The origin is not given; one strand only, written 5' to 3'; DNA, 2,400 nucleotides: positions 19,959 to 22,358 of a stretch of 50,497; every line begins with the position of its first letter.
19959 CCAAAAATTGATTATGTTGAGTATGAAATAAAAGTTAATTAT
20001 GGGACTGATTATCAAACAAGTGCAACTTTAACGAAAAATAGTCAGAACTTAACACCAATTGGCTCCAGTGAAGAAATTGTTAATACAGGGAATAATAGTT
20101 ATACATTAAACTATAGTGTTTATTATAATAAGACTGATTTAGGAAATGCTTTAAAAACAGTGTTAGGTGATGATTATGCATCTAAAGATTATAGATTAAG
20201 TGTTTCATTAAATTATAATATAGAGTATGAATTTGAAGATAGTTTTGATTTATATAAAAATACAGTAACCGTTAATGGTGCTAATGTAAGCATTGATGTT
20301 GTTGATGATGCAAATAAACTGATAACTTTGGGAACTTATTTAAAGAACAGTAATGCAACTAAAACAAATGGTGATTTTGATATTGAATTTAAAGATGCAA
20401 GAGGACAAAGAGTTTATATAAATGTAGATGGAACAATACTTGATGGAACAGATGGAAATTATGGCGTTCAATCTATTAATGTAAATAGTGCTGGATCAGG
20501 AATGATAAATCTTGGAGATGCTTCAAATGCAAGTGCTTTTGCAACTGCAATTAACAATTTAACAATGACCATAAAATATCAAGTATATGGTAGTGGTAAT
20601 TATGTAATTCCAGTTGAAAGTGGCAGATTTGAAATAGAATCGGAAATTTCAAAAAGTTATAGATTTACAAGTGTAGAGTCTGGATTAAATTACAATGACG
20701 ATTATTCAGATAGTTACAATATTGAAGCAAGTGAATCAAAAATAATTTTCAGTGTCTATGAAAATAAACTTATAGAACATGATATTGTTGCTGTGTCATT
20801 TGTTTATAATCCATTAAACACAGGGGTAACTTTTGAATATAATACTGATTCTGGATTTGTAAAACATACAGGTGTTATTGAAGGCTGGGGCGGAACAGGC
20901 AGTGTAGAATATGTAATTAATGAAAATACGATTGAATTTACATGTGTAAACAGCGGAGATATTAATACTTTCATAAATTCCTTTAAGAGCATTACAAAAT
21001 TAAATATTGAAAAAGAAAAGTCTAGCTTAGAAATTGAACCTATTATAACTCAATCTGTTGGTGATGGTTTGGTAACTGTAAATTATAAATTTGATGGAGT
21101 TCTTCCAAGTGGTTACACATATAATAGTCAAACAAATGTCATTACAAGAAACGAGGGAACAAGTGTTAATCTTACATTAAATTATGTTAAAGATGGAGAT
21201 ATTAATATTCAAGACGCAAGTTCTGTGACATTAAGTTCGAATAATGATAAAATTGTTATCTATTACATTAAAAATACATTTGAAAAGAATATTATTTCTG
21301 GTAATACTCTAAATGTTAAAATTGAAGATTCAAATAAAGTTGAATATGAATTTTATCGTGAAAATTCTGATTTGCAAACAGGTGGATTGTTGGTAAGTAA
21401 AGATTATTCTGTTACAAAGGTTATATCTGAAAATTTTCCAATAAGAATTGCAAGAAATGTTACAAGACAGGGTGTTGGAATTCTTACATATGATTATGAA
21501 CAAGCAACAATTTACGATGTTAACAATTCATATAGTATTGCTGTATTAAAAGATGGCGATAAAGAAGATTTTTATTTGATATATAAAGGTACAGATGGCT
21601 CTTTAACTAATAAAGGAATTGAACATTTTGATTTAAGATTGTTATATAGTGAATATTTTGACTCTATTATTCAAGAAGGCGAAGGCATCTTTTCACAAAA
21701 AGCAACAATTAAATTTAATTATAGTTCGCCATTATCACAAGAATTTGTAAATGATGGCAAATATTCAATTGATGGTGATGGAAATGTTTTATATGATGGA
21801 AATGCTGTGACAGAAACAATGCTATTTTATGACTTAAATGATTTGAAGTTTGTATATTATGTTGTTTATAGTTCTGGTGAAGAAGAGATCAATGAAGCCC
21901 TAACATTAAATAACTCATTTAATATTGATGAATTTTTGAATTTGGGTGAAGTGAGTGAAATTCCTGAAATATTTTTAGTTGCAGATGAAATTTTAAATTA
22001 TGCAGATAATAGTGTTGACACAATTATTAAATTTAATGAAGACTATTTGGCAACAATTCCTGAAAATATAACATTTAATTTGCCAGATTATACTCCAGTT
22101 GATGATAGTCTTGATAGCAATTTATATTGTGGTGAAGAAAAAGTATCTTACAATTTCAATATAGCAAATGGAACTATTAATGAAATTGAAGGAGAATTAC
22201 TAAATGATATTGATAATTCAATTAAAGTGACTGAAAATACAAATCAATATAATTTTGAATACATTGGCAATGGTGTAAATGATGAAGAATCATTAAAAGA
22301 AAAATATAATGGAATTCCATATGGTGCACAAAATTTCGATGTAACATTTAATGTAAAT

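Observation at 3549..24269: A 6,906-aa lipid-anchored protein encoded by a single 20.7-kb ORF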

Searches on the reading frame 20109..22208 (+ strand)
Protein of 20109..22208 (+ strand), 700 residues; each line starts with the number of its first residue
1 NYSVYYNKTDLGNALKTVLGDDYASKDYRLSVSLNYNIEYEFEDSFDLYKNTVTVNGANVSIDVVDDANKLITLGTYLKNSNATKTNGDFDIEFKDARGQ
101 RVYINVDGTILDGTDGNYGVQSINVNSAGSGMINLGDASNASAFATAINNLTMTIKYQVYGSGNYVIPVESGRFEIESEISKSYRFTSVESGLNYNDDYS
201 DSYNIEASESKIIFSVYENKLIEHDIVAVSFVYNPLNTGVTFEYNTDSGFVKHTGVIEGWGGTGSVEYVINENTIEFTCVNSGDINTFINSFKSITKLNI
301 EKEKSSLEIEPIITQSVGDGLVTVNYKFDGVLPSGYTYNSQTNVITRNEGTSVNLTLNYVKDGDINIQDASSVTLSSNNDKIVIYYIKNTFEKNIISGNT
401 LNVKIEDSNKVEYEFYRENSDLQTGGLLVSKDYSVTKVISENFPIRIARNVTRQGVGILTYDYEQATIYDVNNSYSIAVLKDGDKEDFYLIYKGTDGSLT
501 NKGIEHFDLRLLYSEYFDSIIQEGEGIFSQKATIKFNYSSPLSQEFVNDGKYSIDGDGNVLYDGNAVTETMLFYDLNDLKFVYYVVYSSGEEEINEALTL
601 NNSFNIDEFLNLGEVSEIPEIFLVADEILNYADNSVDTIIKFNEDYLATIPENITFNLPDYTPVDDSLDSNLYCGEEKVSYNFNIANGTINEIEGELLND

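Call 60: search_protein_families(library=pfam, proteins=[window:20109-22208:+], max_evalue=1)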
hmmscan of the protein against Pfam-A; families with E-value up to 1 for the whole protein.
window:20109-22208:+ (700 aa): 4 families
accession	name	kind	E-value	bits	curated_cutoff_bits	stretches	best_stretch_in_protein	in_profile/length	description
PF04787.17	Pox_H7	-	0.016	16.1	28.2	1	318-418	43-142/143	Late protein H7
PF00112.29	Peptidase_C1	-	0.22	12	20.7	1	200-274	114-189/220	Papain family cysteine protease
PF09829.14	DUF2057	-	0.7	10.5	24.2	0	354-416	7-78/192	Uncharacterized protein conserved in bacteria (DUF2057)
PF21270.2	SOGP_4th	-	0.91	10.2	27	0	300-385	2-90/90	Glycoside phosphorylase C-terminal domain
